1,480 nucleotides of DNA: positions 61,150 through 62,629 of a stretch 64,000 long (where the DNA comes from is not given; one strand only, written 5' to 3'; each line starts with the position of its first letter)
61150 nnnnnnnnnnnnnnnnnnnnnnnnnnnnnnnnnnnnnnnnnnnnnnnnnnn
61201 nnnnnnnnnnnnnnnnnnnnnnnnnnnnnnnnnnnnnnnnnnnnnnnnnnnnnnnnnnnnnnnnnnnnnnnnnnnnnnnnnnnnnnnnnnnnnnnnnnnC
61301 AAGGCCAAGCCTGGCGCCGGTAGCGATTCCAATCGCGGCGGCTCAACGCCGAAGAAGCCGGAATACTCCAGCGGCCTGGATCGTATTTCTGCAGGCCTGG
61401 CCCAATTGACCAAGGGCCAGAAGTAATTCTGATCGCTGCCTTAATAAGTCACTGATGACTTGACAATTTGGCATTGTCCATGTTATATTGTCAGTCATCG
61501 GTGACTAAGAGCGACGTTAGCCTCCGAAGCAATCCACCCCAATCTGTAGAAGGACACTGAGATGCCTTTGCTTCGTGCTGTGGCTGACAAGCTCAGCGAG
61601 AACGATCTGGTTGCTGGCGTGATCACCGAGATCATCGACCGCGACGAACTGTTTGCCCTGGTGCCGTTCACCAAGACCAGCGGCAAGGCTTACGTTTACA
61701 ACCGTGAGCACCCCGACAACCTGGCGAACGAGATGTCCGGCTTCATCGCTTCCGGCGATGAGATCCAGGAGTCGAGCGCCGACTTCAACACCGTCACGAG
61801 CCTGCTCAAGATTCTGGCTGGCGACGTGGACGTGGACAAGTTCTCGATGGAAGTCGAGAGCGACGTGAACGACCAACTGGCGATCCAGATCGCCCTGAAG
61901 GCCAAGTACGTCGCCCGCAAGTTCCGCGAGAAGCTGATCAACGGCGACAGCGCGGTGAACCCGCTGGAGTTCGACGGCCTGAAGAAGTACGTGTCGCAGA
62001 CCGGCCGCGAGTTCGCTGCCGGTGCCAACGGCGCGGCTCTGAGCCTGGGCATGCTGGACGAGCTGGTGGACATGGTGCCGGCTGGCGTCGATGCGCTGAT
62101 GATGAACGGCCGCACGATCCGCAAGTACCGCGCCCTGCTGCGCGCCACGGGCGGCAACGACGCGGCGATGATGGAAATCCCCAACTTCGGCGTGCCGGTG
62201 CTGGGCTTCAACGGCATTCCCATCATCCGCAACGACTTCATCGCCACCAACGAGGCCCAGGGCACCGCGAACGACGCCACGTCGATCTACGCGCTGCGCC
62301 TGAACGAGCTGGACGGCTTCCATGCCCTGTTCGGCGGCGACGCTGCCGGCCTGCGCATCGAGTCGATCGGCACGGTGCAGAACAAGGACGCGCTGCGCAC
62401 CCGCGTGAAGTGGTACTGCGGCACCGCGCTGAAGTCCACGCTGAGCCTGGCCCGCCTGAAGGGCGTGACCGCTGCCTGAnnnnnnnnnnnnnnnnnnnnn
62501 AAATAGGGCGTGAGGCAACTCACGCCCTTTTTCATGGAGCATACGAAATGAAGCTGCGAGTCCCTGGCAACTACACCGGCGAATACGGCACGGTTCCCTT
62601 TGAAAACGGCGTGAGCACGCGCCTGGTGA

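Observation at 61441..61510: Near-consensus sigma70 promoter sandwiched between two palindrome copies upstream of the major capsid gene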

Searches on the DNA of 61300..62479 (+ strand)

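Call 24: search_rna_families(source=window, start=61300, end=61700, threshold=evalue, max_evalue=10, show_alignments=3)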
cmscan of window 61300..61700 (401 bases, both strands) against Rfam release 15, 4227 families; matches with E-value up to 10: 5.
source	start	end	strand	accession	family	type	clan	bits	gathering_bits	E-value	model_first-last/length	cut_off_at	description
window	61445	61510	+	RF04276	MIR4371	Gene; miRNA;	CL00144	23.4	110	0.0065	1-158/158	no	MIR4371 microRNA precursor family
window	61446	61507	+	RF00283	SCARNA18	Gene; snRNA; snoRNA; scaRNA;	-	15.3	40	1.4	1-83/83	no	small Cajal body-specific RNA 18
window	61447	61506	+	RF00130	mir-192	Gene; miRNA;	-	15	54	1.5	1-76/76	no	mir-192/215 microRNA precursor family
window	61386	61452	-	RF02147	MEG8_3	Gene; lncRNA;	-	13.5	40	0.54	1-66/66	no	Maternally expressed 8 exon 3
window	61351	61430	-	RF02552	RcsR1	Gene; sRNA;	-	13.2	60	4.6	1-96/96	no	RcsR1 sRNA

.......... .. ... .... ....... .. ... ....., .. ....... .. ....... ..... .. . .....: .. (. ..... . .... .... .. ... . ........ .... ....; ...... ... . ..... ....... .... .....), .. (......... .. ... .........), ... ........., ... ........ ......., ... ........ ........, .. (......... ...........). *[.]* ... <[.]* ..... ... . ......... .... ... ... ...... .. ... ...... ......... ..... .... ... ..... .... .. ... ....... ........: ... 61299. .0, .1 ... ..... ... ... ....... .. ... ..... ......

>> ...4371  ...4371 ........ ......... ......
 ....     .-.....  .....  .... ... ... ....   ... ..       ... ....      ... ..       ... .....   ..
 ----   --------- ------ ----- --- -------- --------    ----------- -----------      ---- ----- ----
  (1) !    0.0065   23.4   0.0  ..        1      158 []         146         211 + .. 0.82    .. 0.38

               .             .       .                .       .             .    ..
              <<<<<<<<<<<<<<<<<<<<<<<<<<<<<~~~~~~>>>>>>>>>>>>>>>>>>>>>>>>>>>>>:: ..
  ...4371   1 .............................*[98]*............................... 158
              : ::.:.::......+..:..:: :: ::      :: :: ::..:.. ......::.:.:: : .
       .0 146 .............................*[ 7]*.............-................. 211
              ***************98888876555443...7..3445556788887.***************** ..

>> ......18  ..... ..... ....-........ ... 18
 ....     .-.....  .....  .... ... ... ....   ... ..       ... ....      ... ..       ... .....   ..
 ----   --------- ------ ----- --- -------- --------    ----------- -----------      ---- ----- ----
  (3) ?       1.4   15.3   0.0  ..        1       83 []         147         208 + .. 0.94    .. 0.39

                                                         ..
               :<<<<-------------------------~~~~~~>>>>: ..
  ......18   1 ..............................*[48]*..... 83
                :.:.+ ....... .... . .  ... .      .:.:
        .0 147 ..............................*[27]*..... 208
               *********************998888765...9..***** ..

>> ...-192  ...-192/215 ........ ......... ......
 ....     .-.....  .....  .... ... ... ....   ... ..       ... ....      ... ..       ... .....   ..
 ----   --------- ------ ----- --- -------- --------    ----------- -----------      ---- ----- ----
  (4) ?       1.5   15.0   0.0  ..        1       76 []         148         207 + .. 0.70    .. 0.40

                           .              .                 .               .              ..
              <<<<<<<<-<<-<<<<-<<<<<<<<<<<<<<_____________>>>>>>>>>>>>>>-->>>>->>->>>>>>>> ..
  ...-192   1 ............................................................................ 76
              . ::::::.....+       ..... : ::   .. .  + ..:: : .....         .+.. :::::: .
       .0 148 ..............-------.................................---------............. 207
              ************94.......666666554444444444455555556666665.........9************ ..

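Call 56: search_dna_similar(query=L060:2500-3900:+, collection=plasmids, mode=near, max_rows=8)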
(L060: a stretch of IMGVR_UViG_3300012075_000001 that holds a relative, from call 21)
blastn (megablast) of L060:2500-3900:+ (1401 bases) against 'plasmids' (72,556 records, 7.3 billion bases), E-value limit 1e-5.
Records with a match: 29; places in all: 29; records where one place covers at least 80% of the query: 27.
Best place of each record, by identity: 95-99% 2; 80-90% 27.
By first word of the organism name: Acinetobacter 27; Enterobacter 1; Cronobacter 1.
By predicted mobility (MOB-suite, as given by PLSDB): non-mobilizable 29.
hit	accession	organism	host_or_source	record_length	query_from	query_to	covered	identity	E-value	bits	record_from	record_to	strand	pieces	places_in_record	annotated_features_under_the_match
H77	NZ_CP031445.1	Acinetobacter baumannii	Homo sapiens,right leg muscle, right ...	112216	1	1397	100%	88.0%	0e+0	1642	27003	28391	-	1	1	major capsid protein | DUF6651 domain-containing protein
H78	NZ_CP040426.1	Acinetobacter baumannii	Homo sapiens,whole organism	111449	1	1397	100%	88.0%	0e+0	1642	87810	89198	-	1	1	major capsid protein | DUF6651 domain-containing protein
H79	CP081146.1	Acinetobacter baumannii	Homo sapiens,respiratory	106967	1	1397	100%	88.0%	0e+0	1642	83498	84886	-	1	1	phage major capsid protein | hypothetical protein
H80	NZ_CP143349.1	Acinetobacter baumannii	-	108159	1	1397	100%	88.0%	0e+0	1642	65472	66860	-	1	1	major capsid protein | DUF6651 domain-containing protein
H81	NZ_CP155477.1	Acinetobacter baumannii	Homo sapiens,skin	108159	1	1397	100%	88.0%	0e+0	1642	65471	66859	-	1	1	major capsid protein | DUF6651 domain-containing protein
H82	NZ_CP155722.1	Acinetobacter baumannii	Homo sapiens,skin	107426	1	1397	100%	88.0%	0e+0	1642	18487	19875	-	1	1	major capsid protein | DUF6651 domain-containing protein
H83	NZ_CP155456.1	Acinetobacter baumannii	Homo sapiens,Tracheal Aspirate/Wash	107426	1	1397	100%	88.0%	0e+0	1642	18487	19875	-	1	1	major capsid protein | DUF6651 domain-containing protein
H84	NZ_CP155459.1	Acinetobacter baumannii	Homo sapiens,Wound/Abscess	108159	1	1397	100%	88.0%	0e+0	1642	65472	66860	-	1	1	major capsid protein | DUF6651 domain-containing protein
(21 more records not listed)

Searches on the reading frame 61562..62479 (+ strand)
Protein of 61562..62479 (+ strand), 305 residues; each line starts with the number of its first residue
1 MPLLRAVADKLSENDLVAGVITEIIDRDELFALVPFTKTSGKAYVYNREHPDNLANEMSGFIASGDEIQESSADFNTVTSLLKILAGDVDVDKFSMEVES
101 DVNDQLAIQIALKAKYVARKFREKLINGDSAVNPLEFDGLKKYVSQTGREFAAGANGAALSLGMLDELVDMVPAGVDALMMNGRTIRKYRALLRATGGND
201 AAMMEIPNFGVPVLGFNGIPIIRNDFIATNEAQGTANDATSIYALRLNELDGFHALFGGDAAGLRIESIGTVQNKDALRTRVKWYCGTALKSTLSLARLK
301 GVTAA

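Call 21: find_related_loci(query=window:61562-62479:+, collection=viral_contigs, flank=3000)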
Query window:61562-62479:+ (305 aa) in viral_contigs; peptide patterns used: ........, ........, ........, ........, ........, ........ (x = any residue, [..] = any of these).
212 stretches matched a pattern; 207 encode a relative of the query (tblastn E <= 1e-3); the best 80 are kept; 80 distinct loci.
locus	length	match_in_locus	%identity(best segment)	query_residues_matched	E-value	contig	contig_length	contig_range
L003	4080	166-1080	100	1-305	0e+0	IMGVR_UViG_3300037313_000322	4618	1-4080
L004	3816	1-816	75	41-305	7e-125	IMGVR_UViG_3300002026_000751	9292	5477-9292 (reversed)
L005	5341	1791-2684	61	1-303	5e-116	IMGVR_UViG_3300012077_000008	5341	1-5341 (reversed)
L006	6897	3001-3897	60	1-303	3e-112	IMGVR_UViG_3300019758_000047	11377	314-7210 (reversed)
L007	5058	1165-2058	60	1-303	2e-111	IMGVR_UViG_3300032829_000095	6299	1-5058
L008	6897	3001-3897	58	1-303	5e-111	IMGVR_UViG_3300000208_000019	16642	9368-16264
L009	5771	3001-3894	59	1-303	6e-111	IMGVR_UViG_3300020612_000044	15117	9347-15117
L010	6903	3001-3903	59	1-303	5e-111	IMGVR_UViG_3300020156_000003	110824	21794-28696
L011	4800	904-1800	58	1-303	1e-110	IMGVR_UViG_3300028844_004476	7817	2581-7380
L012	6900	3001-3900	59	1-303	1e-110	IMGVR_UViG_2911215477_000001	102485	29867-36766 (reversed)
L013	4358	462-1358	58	1-303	1e-110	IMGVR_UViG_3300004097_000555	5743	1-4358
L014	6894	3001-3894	59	1-303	1e-110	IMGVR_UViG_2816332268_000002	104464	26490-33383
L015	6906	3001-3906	58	1-303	3e-110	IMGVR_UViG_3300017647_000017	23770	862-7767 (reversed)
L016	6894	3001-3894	58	1-303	8e-110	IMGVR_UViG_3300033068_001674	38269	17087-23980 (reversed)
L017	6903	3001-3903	58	1-303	1e-109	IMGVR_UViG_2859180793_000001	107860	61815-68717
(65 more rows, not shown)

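Call 44: search_dna_similar(query=window:61562-62479:+, collection=plasmids, mode=protein, max_rows=40)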
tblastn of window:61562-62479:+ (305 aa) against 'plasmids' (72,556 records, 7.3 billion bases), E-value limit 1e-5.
Records with a match: 953; places in all: 960; records where one place covers at least 80% of the query: 951.
Best place of each record, by identity: <60% 953.
By first word of the organism name: Klebsiella 340; Escherichia 200; Acinetobacter 139; Enterobacter 91; Yersinia 62; Salmonella 49; Citrobacter 25; Aeromonas 11; Cronobacter 9; Shigella 6; and 16 more.
By predicted mobility (MOB-suite, as given by PLSDB): non-mobilizable 839; mobilizable 97; conjugative 17.
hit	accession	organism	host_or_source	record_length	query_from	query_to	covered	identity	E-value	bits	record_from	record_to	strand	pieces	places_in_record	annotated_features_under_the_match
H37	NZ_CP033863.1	Acinetobacter sp. FDAARGOS_560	Homo sapiens,UCC isolate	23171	1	303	99%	57.8%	3e-95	315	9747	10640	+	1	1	major capsid protein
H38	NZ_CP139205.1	Acinetobacter baumannii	chicken,throat swab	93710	1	303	99%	57.8%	3e-95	315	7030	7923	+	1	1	major capsid protein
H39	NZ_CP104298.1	Acinetobacter baumannii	Homo sapiens,Ascites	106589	1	303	99%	57.8%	3e-95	315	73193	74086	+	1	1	major capsid protein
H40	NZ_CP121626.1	Acinetobacter baumannii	Homo sapiens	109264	1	303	99%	57.8%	3e-95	315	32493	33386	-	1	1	major capsid protein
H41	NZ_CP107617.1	Acinetobacter baumannii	ENVIRONMENT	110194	1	303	99%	57.8%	3e-95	315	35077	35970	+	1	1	major capsid protein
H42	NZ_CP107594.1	Acinetobacter baumannii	Homo sapiens,skin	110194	1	303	99%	57.8%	3e-95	315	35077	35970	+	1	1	major capsid protein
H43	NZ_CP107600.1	Acinetobacter baumannii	Homo sapiens,skin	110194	1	303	99%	57.8%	3e-95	315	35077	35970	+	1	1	major capsid protein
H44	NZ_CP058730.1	Acinetobacter baumannii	Manis javanica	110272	1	303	99%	57.8%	3e-95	315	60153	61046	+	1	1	major capsid protein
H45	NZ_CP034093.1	Acinetobacter baumannii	Homo sapiens,sputum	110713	1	303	99%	57.8%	3e-95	315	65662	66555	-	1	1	major capsid protein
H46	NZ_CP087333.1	Acinetobacter baumannii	Homo sapiens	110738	1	303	99%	57.8%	3e-95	315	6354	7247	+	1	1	major capsid protein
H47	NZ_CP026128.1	Acinetobacter baumannii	-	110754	1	303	99%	57.8%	3e-95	315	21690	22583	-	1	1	major capsid protein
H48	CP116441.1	Acinetobacter baumannii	Homo sapiens,cell culture,Labatory, ...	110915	1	303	99%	57.8%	3e-95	315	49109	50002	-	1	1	phage major capsid protein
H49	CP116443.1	Acinetobacter baumannii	Homo sapiens,cell culture,Labatory, ...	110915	1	303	99%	57.8%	3e-95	315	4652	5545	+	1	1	phage major capsid protein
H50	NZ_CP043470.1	Acinetobacter baumannii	Homo sapiens,Skin/Wound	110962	1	303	99%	57.8%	3e-95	315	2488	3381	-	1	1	major capsid protein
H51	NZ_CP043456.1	Acinetobacter baumannii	Homo sapiens,Skin/Wound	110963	1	303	99%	57.8%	3e-95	315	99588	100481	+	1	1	major capsid protein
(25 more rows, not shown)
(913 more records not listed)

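Call 79: find_related_loci(query=window:61562-62479:+, collection=genome_contigs, flank=6000)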
Query window:61562-62479:+ (305 aa) in genome_contigs; peptide patterns used: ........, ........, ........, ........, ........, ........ (x = any residue, [..] = any of these).
87 stretches matched a pattern; 11 encode a relative of the query (tblastn E <= 1e-3); 11 distinct loci.
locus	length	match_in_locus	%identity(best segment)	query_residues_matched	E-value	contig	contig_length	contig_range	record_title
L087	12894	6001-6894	60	1-303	5e-111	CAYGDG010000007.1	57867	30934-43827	MAG TPA_asm: uncultured Candidatus Saccharibacteria bacterium isolate ERP113451_co1_245 genome assembly, contig: NODE_39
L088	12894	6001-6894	58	1-302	2e-106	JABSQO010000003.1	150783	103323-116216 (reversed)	MAG: Piscirickettsiaceae bacterium isolate DT_62 DT-Methylophagaceae-3_scaffold_3, whole genome shotgun sequence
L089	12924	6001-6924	56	1-303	2e-105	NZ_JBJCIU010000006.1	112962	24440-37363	Massilia sp. TN1-12 TN-12_6, whole genome shotgun sequence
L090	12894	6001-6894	57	1-303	1e-104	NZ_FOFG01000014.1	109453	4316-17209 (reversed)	Faunimonas pinastri strain A52C2, whole genome shotgun sequence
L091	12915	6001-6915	54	1-302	1e-104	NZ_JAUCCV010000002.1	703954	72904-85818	MAG: Castellaniella sp. isolate R32x_68d_np_Bin2.2 contig_820, whole genome shotgun sequence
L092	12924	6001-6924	55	1-303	1e-103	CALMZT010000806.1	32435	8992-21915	MAG TPA_asm: uncultured Chloroflexi bacterium isolate SRR6670123_bin.33_CONCOCT_v1.1_MAG genome assembly, contig: ERZ534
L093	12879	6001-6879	55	1-303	1e-96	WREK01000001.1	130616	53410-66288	MAG: Betaproteobacteria bacterium isolate Lab288P3bin88 Ga0123353_10000052, whole genome shotgun sequence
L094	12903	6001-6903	58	1-303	2e-107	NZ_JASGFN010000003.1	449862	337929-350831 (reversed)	MAG: Paraburkholderia sp. isolate 1H005 JMF-2111-06-0001.hyb.bin.5_2, whole genome shotgun sequence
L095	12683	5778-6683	59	1-303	3e-94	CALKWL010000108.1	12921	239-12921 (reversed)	MAG TPA_asm: uncultured Gammaproteobacteria bacterium isolate SRR6007445_bin.51_CONCOCT_v1.1_MAG genome assembly, contig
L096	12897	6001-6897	50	1-303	2e-85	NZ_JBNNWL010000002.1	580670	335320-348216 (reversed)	Novosphingobium sp. NPDC080210 NPDC080210_100_B2.ctg-0002, whole genome shotgun sequence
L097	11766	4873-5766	49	1-303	1e-85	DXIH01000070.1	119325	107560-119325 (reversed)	MAG TPA_asm: Candidatus Sphingomonas excrementigallinarum isolate 1562 ChiHduod21__C11666_L119325_SAMN08010222, whole ge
